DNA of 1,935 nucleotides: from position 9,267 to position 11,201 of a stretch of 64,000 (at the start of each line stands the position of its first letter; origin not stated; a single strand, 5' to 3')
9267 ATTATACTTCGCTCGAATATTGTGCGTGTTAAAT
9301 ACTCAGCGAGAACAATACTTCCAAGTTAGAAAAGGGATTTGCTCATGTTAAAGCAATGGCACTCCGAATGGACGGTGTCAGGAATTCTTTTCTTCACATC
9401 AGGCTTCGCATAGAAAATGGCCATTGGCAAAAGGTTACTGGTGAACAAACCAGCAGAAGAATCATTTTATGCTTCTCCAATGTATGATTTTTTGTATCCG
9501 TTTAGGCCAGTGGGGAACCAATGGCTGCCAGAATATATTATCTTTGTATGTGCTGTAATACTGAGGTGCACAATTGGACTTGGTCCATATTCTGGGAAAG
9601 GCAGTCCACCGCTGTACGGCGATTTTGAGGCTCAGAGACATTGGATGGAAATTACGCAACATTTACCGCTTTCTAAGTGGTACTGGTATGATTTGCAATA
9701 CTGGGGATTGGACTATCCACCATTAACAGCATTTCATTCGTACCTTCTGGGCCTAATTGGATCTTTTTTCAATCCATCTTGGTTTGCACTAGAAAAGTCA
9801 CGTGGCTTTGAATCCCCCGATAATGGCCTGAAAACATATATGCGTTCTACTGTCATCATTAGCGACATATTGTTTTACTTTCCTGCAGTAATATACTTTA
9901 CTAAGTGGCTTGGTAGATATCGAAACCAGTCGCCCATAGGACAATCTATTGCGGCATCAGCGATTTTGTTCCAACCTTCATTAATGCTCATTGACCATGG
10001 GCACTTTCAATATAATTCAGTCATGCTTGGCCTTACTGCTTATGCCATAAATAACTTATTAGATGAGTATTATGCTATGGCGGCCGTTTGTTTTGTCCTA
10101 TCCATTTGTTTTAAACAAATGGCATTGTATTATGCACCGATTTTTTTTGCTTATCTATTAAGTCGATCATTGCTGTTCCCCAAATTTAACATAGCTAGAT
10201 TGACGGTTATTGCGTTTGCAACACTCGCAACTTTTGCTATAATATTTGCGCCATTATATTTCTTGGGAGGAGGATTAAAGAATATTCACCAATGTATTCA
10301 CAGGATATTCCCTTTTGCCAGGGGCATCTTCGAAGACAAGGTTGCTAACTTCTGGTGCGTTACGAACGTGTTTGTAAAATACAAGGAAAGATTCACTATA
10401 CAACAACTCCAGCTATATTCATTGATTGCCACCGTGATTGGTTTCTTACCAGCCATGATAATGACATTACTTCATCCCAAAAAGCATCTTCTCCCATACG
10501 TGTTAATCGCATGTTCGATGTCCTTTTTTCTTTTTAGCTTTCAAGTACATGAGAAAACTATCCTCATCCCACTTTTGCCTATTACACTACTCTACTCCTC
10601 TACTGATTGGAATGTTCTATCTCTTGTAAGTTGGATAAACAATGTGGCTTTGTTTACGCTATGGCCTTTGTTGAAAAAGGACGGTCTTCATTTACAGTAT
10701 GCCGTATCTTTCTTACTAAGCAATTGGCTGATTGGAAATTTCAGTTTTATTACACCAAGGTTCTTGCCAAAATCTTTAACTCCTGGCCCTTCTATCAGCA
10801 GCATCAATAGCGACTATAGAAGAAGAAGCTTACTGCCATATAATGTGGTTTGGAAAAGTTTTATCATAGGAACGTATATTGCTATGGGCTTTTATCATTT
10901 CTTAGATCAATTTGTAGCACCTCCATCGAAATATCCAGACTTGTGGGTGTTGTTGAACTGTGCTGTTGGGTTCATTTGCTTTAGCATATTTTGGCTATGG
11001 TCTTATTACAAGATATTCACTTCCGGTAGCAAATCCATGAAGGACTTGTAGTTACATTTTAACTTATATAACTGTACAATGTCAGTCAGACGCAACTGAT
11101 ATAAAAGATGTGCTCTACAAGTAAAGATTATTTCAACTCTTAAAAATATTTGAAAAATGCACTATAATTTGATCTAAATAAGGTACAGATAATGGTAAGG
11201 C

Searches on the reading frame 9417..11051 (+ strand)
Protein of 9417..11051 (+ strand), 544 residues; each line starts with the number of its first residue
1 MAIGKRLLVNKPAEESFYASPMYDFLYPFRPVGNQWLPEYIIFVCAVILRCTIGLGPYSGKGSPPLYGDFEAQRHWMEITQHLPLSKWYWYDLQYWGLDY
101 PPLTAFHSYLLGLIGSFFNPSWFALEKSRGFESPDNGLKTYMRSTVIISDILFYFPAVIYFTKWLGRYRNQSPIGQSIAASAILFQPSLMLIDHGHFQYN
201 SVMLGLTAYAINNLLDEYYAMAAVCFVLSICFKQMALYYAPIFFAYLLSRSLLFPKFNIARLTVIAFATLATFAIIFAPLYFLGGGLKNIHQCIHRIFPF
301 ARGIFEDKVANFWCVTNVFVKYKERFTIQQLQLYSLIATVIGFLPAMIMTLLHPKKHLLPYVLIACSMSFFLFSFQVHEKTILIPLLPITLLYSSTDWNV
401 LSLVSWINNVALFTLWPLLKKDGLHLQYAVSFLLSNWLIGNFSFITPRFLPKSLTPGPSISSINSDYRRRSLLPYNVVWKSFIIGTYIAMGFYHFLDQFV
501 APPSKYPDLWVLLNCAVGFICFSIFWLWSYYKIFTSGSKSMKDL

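Call 7: search_protein_families(library=pfam, proteins=[window:9417-11051:+])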
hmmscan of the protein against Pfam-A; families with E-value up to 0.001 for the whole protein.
window:9417-11051:+ (544 aa): 1 family
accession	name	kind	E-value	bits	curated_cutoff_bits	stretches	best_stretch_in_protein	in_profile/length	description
PF03155.21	Alg6_Alg8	-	1.2e-144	483.4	25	1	47-528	2-482/482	ALG6, ALG8 glycosyltransferase family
